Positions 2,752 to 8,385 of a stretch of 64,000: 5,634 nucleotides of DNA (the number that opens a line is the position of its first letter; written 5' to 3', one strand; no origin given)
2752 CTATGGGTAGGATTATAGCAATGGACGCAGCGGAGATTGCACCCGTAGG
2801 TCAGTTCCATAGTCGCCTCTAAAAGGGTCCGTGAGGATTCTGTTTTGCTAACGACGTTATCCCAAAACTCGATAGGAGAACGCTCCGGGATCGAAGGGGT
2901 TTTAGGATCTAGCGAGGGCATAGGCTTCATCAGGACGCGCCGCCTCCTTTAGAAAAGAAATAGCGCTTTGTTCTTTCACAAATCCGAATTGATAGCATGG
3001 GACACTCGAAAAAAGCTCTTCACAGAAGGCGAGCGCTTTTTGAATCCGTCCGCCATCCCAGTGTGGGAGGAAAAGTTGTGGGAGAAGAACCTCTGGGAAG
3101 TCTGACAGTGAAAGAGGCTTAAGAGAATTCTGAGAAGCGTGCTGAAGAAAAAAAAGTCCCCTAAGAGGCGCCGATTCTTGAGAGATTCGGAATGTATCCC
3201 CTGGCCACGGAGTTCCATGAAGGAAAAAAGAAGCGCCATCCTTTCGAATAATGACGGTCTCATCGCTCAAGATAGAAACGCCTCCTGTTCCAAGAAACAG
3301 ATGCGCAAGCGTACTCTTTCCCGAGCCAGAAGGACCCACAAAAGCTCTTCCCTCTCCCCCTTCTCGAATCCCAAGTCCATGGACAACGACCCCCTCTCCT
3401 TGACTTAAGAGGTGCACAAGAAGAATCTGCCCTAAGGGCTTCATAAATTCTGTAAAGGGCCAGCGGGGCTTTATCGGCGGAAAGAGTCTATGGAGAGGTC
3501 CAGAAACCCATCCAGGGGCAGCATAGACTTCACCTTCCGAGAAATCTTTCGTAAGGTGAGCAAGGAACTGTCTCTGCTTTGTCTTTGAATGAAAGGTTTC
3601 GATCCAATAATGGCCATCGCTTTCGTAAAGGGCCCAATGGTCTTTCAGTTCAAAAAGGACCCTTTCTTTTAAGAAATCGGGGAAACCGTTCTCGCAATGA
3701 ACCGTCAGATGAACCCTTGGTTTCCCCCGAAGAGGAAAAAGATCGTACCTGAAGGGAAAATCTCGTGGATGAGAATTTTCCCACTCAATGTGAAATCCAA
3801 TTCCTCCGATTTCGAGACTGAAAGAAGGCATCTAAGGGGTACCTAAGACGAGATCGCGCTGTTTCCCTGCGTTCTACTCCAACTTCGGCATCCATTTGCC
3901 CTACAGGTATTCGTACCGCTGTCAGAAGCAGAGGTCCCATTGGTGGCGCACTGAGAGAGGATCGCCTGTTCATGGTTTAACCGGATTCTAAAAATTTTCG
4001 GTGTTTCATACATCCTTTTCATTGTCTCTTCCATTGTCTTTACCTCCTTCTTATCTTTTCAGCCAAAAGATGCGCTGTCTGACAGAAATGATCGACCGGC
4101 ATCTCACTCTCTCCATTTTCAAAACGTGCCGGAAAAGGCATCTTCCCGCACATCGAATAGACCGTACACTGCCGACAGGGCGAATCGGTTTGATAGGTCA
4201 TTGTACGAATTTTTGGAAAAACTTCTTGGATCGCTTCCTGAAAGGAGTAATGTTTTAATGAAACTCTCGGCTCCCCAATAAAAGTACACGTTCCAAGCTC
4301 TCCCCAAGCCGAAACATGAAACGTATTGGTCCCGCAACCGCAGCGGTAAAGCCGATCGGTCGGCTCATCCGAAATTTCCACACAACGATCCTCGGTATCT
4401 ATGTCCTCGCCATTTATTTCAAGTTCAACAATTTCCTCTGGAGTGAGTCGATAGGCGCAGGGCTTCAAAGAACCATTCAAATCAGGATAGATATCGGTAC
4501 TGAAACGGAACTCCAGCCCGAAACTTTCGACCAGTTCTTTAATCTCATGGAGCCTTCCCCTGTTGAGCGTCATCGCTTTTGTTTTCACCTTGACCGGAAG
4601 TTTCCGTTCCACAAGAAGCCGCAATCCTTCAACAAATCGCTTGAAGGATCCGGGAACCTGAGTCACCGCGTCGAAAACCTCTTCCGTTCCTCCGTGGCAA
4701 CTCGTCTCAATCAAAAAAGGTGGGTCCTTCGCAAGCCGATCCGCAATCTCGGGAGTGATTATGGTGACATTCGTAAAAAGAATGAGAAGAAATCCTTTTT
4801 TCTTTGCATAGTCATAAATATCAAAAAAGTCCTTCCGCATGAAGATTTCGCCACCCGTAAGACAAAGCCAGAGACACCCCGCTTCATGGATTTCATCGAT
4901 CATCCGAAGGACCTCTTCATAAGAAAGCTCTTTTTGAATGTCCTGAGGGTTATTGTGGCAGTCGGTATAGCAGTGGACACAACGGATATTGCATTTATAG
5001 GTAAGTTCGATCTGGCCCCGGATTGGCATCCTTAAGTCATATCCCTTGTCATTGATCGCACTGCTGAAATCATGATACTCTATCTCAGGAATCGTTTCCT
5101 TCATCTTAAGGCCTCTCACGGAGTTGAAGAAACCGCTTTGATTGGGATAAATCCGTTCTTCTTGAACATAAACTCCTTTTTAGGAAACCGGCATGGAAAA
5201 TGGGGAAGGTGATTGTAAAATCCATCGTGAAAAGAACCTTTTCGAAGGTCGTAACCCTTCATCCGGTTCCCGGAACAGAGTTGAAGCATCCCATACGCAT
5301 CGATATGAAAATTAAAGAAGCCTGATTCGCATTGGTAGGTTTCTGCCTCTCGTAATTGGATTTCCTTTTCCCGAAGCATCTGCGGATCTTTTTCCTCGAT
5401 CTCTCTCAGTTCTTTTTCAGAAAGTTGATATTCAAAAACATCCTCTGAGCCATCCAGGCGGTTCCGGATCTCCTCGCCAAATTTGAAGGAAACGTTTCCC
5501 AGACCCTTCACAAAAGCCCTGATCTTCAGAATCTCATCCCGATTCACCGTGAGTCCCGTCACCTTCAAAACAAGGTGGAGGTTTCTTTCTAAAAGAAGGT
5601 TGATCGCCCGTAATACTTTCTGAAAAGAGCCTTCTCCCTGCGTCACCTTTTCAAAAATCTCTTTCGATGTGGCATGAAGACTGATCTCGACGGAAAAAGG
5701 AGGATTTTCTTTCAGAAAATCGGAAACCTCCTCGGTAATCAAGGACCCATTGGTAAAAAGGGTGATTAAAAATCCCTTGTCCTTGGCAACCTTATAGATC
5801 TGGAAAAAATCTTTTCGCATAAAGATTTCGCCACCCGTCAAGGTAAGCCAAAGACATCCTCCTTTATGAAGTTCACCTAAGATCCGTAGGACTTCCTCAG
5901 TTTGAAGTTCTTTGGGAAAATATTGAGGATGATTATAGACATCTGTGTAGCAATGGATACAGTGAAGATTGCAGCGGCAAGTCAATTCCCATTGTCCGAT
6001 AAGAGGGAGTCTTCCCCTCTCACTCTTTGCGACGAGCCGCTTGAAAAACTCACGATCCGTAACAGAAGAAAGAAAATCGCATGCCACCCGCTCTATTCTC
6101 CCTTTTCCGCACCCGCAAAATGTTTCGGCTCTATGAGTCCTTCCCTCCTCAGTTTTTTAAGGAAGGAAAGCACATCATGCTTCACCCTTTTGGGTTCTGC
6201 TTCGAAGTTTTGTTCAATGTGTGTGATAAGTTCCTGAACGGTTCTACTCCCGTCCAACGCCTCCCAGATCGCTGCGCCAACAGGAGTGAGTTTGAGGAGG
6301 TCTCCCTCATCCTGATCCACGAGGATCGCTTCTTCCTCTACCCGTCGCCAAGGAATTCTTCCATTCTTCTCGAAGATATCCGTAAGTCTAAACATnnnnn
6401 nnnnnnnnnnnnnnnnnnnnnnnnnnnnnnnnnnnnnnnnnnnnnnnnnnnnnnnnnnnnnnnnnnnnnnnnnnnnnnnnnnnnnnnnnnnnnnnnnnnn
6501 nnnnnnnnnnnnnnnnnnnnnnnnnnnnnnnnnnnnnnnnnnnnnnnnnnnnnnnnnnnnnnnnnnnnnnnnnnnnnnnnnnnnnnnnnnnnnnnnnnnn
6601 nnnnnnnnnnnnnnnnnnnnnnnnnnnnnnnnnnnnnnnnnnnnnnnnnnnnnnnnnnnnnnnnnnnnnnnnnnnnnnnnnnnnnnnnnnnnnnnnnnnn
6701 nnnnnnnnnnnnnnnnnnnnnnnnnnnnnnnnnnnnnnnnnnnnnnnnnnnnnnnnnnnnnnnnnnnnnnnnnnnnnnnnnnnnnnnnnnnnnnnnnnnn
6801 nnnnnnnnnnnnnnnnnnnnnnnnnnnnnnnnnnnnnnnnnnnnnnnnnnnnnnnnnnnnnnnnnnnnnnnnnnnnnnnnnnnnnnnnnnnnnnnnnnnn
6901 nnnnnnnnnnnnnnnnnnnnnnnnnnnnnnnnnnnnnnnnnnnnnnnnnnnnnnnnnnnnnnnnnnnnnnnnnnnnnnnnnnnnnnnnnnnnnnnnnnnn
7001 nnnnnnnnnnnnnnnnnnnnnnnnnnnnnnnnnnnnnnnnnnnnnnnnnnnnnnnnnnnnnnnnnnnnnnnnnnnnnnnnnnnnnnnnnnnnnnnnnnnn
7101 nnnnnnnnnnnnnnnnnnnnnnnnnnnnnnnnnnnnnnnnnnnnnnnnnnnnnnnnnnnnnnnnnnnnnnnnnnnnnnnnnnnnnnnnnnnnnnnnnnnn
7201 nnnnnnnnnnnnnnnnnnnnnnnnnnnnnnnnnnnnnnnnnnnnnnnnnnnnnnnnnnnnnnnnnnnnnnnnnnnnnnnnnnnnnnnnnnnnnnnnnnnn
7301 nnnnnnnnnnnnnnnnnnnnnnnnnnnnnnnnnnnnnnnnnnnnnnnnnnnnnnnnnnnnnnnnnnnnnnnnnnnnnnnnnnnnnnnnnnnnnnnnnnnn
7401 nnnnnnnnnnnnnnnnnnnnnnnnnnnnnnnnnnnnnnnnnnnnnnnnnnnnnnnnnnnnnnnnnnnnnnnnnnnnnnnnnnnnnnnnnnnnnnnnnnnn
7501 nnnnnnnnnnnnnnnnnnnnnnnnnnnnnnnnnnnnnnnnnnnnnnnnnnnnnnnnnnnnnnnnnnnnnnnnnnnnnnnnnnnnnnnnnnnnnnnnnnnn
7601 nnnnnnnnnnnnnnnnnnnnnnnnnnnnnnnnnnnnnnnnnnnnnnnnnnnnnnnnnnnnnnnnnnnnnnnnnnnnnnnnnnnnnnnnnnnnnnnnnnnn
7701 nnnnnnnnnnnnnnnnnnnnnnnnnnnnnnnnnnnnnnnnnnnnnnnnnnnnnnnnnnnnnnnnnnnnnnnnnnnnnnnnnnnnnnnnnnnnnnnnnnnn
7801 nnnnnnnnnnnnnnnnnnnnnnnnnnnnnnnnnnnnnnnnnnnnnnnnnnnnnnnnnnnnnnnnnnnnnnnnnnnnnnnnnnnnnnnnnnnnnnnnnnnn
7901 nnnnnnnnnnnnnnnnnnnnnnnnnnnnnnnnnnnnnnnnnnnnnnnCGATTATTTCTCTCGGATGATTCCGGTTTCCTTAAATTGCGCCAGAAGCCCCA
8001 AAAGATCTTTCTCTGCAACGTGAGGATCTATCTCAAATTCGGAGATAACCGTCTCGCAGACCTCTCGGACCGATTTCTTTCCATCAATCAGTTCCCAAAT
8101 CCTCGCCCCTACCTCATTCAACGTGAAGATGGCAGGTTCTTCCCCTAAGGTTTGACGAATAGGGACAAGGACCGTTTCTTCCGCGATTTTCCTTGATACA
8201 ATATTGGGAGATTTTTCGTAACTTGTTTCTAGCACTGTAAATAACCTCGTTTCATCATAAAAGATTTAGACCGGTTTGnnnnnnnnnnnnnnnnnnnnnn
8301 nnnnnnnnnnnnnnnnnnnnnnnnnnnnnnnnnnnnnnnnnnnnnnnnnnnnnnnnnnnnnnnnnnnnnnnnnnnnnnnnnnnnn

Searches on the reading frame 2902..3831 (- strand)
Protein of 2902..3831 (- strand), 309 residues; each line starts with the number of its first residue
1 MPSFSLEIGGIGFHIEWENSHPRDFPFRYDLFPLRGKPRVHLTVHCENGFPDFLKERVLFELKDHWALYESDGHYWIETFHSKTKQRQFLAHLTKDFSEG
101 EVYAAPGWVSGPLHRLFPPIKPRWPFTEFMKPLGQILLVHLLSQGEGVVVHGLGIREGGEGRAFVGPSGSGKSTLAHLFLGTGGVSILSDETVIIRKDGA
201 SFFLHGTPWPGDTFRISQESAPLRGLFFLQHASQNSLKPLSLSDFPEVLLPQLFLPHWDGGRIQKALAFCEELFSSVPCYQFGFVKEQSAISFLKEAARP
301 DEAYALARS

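Call 22: search_protein_families(library=ncbifam, proteins=[window:2902-3831:-], max_evalue=0.01)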
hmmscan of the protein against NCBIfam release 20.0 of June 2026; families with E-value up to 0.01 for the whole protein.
window:2902-3831:- (309 aa): 8 families
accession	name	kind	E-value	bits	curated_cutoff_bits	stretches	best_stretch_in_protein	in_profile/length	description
TIGR04249.1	SCM_chp_ScmC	equivalog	4.2e-05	23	125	1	147-241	125-225/292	SynChlorMet cassette protein ScmC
TIGR04355.1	HprK_rel_B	hypoth_equivalog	5.4e-05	22.5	200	1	147-206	144-202/351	HprK-related kinase B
TIGR04352.1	HprK_rel_A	equivalog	0.00059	19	200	1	147-198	96-146/280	HprK-related kinase A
TIGR01842.1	type_I_sec_PrtD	subfamily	0.0032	16.1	510.15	1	152-182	336-367/544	type I secretion system permease/ATPase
TIGR03797.1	NHLM_micro_ABC2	equivalog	0.0049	15.4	709.4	1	157-181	477-501/686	NHLP bacteriocin export ABC transporter permease/ATPase subunit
TIGR00958.1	3a01208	subfamily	0.0054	15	874.6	1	157-179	505-527/711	antigen peptide transporter 2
TIGR02204.1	MsbA_rel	hypoth_equivalog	0.0094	14.6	780.4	0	157-180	364-387/576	ABC transporter, permease/ATP-binding protein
TIGR03796.1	NHLM_micro_ABC1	equivalog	0.0099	14.1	853.3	0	159-181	505-527/710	NHLP family bacteriocin export ABC transporter peptidase/permease/ATPase subunit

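Call 93: search_protein_families(library=padloc, proteins=[window:2902-3831:-], max_evalue=0.01)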
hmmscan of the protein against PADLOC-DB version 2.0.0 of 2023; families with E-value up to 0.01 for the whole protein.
window:2902-3831:- (309 aa): 1 family
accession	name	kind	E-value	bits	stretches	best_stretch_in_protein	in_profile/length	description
PDLC04135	mad3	-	0.00075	17.1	1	162-184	25-47/374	mads_3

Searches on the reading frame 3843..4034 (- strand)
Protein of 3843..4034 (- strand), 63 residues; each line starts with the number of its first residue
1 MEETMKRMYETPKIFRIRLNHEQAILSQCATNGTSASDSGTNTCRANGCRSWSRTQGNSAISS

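Call 3: search_protein_families(library=pfam, proteins=[window:3843-4034:-], max_evalue=0.1)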
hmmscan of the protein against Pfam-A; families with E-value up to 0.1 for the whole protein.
window:3843-4034:- (63 aa): 0 families

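Call 4: search_protein_families(library=ncbifam, proteins=[window:3843-4034:-], max_evalue=0.1)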
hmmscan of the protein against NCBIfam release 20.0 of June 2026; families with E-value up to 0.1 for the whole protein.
window:3843-4034:- (63 aa): 1 family
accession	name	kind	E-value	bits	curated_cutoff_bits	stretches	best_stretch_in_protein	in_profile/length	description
NF038108.1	RiPP_NF038108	subfamily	0.054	13.4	30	1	27-50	12-35/65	Cys-every-fifth RiPP peptide CefA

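Call 84: find_homologous_proteins(query=window:3846-4022:-, max_evalue=10)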
Query seq(59 aa) (59 aa): 2 proteins with E <= 10 among 2 candidates.
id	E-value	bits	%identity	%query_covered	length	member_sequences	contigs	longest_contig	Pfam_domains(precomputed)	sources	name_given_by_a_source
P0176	2.9e-32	125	100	100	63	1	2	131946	-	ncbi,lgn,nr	ncbi:MAG: hypothetical protein HY590_03375 [Candidatus Omnitrophica bacterium]|nr:hypothetical prote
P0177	7.0e-12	62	58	100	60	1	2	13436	-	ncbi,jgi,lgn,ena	-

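Call 86: find_encoding_contigs(protein=P0177, flank=10000, max_places=2)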
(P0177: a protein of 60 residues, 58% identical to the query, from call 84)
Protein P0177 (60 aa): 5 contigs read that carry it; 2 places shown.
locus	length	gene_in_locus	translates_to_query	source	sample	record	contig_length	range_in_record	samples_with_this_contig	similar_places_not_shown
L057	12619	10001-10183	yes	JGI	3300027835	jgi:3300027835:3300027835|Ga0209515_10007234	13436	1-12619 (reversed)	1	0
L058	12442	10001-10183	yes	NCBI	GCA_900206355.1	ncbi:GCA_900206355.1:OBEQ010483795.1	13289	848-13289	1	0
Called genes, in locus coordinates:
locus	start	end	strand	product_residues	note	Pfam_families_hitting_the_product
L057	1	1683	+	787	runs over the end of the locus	-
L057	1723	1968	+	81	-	-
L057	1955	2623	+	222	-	PF08843:AbiEii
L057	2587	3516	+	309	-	PF01745:IPT (weak), PF01715:IPPT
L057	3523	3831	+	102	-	PF05402:PqqD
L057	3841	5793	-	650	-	PF00717:Peptidase_S24 (weak), PF00583:Acetyltransf_1, PF13673:Acetyltransf_10 (weak), PF13508:Acetyltransf_7, PF14907:NTP_transf_5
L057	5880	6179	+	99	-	PF05402:PqqD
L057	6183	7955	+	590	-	PF13424:TPR_12 (weak), PF13432:TPR_16, PF13414:TPR_11 (weak), PF14559:TPR_19, PF13414:TPR_11 (weak), PF13424:TPR_12 (weak), PF13432:TPR_16 (weak), PF05402:PqqD, +11 more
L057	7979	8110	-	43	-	-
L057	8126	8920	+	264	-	PF04055:Radical_SAM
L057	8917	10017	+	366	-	PF04055:Radical_SAM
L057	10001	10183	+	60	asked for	-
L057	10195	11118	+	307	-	-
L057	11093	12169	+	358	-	PF04055:Radical_SAM, PF13353:Fer4_12 (weak)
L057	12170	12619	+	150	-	?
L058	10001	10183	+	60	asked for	-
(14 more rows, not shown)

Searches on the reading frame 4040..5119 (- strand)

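Call 3: search_protein_families(library=pfam, proteins=[window:4040-5119:-], max_evalue=0.1)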
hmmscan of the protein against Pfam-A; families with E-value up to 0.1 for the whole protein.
window:4040-5119:- (359 aa): 3 families
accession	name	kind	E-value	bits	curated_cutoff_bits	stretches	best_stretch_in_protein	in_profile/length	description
PF04055.27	Radical_SAM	-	2.1e-20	74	29.5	1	37-198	1-164/166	Radical SAM superfamily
PF13353.11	Fer4_12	-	0.025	15.3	22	1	42-110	14-82/137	4Fe-4S single cluster domain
PF23759.1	GBD_T9SS_assoc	-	0.068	13.9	27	0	21-57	42-78/116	Galactose binding domain-like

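Call 4: search_protein_families(library=ncbifam, proteins=[window:4040-5119:-], max_evalue=0.1)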
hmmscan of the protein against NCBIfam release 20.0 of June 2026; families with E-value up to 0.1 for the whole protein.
window:4040-5119:- (359 aa): 65 families (the best 25 are shown)
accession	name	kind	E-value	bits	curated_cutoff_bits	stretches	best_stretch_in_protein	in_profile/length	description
TIGR03962.1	mycofact_rSAM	equivalog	4.1e-33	115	265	1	28-340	7-325/339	mycofactocin radical SAM maturase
TIGR04055.1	rSAM_NirJ2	equivalog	4.6e-32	111.8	500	2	40-197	7-161/326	putative heme d1 biosynthesis radical SAM protein NirJ2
TIGR04545.1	rSAM_ahbD_hemeb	equivalog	5.1e-31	108.3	500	1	38-202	5-167/339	heme b synthase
TIGR04051.1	rSAM_NirJ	equivalog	1.7e-24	86.5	515.45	1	39-202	8-168/354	heme d1 biosynthesis radical SAM protein NirJ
TIGR04053.2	TIGR04053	equivalog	5.1e-23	81.9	395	1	38-202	13-178/366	TIGR04053 family radical SAM/SPASM domain-containing protein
NF045574.1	sacti_mat_StsB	exception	9.1e-23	80.8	625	1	39-194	102-253/466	StsB family radical SAM/SPASM domain sactipeptide maturase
TIGR04546.1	rSAM_ahbC_deAc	equivalog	9.9e-23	80.6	650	1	38-196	44-196/390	12,18-didecarboxysiroheme deacetylase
TIGR04250.1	SCM_rSAM_ScmE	equivalog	1.2e-22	80.4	400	1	36-208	6-176/358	SynChlorMet cassette radical SAM/SPASM protein ScmE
TIGR04133.1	rSAM_w_lipo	hypoth_equivalog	4.2e-22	78.5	425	1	38-325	29-328/350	TIGR04133 family radical SAM/SPASM protein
TIGR04054.1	rSAM_NirJ1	equivalog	2.9e-21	75.6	650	1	38-198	41-198/387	putative heme d1 biosynthesis radical SAM protein NirJ1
NF050035.1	rSAM_WgK_link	exception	9.4e-21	74.2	650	1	31-192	7-163/367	radical SAM/SPASM peptide maturase WgkB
NF012164.0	AlbA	equivalog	1.7e-19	69.6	850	1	24-288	103-365/442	subtilosin maturase AlbA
TIGR04251.1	SCM_rSAM_ScmF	equivalog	2.5e-18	66.6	400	1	39-232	10-205/353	SynChlorMet cassette radical SAM/SPASM protein ScmF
TIGR02668.1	moaA_archaeal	equivalog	5.4e-18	65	325.25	1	37-198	14-174/303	GTP 3',8-cyclase MoaA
TIGR03961.1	rSAM_PTO1314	hypoth_equivalog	1.2e-17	64.2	306.05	1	30-199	20-180/332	PTO1314 family radical SAM protein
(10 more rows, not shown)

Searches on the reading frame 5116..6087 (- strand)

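Call 3: search_protein_families(library=pfam, proteins=[window:5116-6087:-], max_evalue=0.1)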
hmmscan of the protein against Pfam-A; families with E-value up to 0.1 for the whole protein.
window:5116-6087:- (323 aa): 2 families
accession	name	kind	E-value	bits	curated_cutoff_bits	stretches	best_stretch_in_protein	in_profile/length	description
PF04055.27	Radical_SAM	-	1.9e-25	90.4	29.5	1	34-192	2-165/166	Radical SAM superfamily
PF13353.11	Fer4_12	-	0.0021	18.8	22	1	39-103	15-79/137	4Fe-4S single cluster domain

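Call 4: search_protein_families(library=ncbifam, proteins=[window:5116-6087:-], max_evalue=0.1)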
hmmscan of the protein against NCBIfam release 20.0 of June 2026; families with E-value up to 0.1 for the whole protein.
window:5116-6087:- (323 aa): 76 families (the best 25 are shown)
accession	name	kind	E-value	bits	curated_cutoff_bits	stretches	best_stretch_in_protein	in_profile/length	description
TIGR04051.1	rSAM_NirJ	equivalog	1.4e-26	93.4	515.45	1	33-186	6-156/354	heme d1 biosynthesis radical SAM protein NirJ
TIGR04545.1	rSAM_ahbD_hemeb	equivalog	2.9e-26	92.7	500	1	32-202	3-171/339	heme b synthase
TIGR04055.1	rSAM_NirJ2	equivalog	1.1e-25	90.8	500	1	32-203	3-171/326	putative heme d1 biosynthesis radical SAM protein NirJ2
TIGR03962.1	mycofact_rSAM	equivalog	8.9e-24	84.3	265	1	28-187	11-164/339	mycofactocin radical SAM maturase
TIGR02668.1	moaA_archaeal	equivalog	1.1e-23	83.8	325.25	1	34-256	15-233/303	GTP 3',8-cyclase MoaA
TIGR04250.1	SCM_rSAM_ScmE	equivalog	8.2e-23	80.9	400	1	34-192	8-164/358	SynChlorMet cassette radical SAM/SPASM protein ScmE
TIGR04546.1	rSAM_ahbC_deAc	equivalog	9.1e-23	80.7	650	1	32-190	42-197/390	12,18-didecarboxysiroheme deacetylase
TIGR04054.1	rSAM_NirJ1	equivalog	1.9e-22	79.4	650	1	26-194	34-198/387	putative heme d1 biosynthesis radical SAM protein NirJ1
TIGR04053.2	TIGR04053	equivalog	2.9e-22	79.4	395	1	27-200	6-180/366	TIGR04053 family radical SAM/SPASM domain-containing protein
NF045574.1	sacti_mat_StsB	exception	7e-22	77.9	625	1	35-202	102-265/466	StsB family radical SAM/SPASM domain sactipeptide maturase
TIGR02666.1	moaA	equivalog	1.3e-21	76.9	284.05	1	35-246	16-231/336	GTP 3',8-cyclase MoaA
NF001199.0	PRK00164.2-1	equivalog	2.3e-19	69.7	231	1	34-247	17-229/308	GTP 3',8-cyclase MoaA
TIGR04347.1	pseudo_SAM_Halo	equivalog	3e-19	69.6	525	1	27-250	37-254/390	TIGR04347 family pseudo-SAM/SPASM protein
TIGR04403.1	rSAM_skfB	equivalog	2.7e-18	65.9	300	1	20-272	95-349/402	sporulation killing factor system radical SAM maturase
TIGR04251.1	SCM_rSAM_ScmF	equivalog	1.4e-17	64.1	400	1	35-204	10-180/353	SynChlorMet cassette radical SAM/SPASM protein ScmF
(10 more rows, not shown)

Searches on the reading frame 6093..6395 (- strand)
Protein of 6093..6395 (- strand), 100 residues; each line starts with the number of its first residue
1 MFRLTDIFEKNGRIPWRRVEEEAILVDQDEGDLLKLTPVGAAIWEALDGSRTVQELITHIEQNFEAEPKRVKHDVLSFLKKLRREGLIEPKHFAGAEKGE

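Call 3: search_protein_families(library=pfam, proteins=[window:6093-6395:-], max_evalue=0.1)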
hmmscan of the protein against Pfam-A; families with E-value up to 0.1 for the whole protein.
window:6093-6395:- (100 aa): 3 families
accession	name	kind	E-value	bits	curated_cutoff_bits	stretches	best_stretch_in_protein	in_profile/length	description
PF05402.18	PqqD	-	7.5e-19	68.3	23.4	1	22-88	1-67/67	Coenzyme PQQ synthesis protein D (PqqD)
PF16007.11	DUF4777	-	0.0048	17.5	34.4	1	49-89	18-58/66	Domain of unknown function (DUF4777)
PF21782.3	PKMT_2nd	-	0.017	15.9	27.8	1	32-67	26-61/98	PKMT, C-terminal winged helix domain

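Call 4: search_protein_families(library=ncbifam, proteins=[window:6093-6395:-], max_evalue=0.1)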
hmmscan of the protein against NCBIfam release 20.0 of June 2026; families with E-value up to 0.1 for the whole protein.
window:6093-6395:- (100 aa): 9 families
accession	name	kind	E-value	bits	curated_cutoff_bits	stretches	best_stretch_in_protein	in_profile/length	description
NF033536.1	lasso_PqqD_Bac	exception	5.5e-12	45.7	80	1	19-89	17-87/88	lasso peptide biosynthesis PqqD family chaperone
TIGR04248.1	SCM_PqqD_rel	equivalog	1.1e-11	44.8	100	1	21-87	14-80/84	SynChlorMet cassette protein ScmD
TIGR03859.1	PQQ_PqqD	equivalog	5.5e-10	39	46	1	13-88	8-80/81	pyrroloquinoline quinone biosynthesis peptide chaperone PqqD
NF033530.1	lasso_PqqD_Strm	exception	5.7e-09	36.1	70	1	18-88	8-78/78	lasso peptide biosynthesis PqqD family chaperone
TIGR04302.1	geo_PqqD_fam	equivalog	8e-08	32.7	100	1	26-88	39-100/102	GeoRSP system PqqD family peptide chaperone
NF002535.0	PRK02079.1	equivalog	1.6e-06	27.8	101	1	13-89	17-90/92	pyrroloquinoline quinone biosynthesis peptide chaperone PqqD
NF050069.2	PqqD_rel_WgkC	exception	0.00094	19.1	110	1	15-85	13-83/103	PqqD family peptide maturation chaperone WgkC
TIGR04353.1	PqqD_rel_X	equivalog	0.027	15.4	35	1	20-89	2-74/74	HPr-rel-A system PqqD family peptide chaperone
NF050149.1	RiPP_bind_ApyI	equivalog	0.067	12.5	200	1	31-61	206-236/260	RiPP maturation protein ApyI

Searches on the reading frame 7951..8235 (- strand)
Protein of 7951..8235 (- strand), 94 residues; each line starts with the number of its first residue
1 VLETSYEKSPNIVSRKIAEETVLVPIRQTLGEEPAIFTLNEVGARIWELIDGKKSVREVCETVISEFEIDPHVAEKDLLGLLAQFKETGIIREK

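Call 3: search_protein_families(library=pfam, proteins=[window:7951-8235:-], max_evalue=0.1)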
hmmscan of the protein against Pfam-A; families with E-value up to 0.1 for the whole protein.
window:7951-8235:- (94 aa): 1 family
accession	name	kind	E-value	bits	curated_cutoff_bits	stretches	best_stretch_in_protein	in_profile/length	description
PF05402.18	PqqD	-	3.5e-18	66.1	23.4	1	20-91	1-67/67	Coenzyme PQQ synthesis protein D (PqqD)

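Call 4: search_protein_families(library=ncbifam, proteins=[window:7951-8235:-], max_evalue=0.1)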
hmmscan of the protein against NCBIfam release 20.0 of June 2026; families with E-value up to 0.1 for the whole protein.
window:7951-8235:- (94 aa): 10 families
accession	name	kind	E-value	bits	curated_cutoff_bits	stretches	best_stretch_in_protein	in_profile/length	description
NF033536.1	lasso_PqqD_Bac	exception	3.3e-10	40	80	1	8-92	9-87/88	lasso peptide biosynthesis PqqD family chaperone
TIGR04302.1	geo_PqqD_fam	equivalog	9.9e-08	32.4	100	1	35-91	45-100/102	GeoRSP system PqqD family peptide chaperone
TIGR04248.1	SCM_PqqD_rel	equivalog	2.1e-06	27.8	100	1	35-91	25-81/84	SynChlorMet cassette protein ScmD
TIGR03859.1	PQQ_PqqD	equivalog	6.4e-06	26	46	1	36-91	26-80/81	pyrroloquinoline quinone biosynthesis peptide chaperone PqqD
NF033530.1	lasso_PqqD_Strm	exception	1.8e-05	24.9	70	1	37-90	24-77/78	lasso peptide biosynthesis PqqD family chaperone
NF050149.1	RiPP_bind_ApyI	equivalog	0.0011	18.3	200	1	16-91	188-258/260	RiPP maturation protein ApyI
NF050145.1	RiPP_RRE_HvfC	equivalog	0.0016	18.4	142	1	11-92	153-235/237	HvfC family RiPP maturation protein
NF002535.0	PRK02079.1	equivalog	0.0019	17.9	101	1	36-86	35-84/92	pyrroloquinoline quinone biosynthesis peptide chaperone PqqD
TIGR04353.1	PqqD_rel_X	equivalog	0.0022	18.9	35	1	37-92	16-74/74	HPr-rel-A system PqqD family peptide chaperone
NF050069.2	PqqD_rel_WgkC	exception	0.0037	17.2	110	1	37-92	32-87/103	PqqD family peptide maturation chaperone WgkC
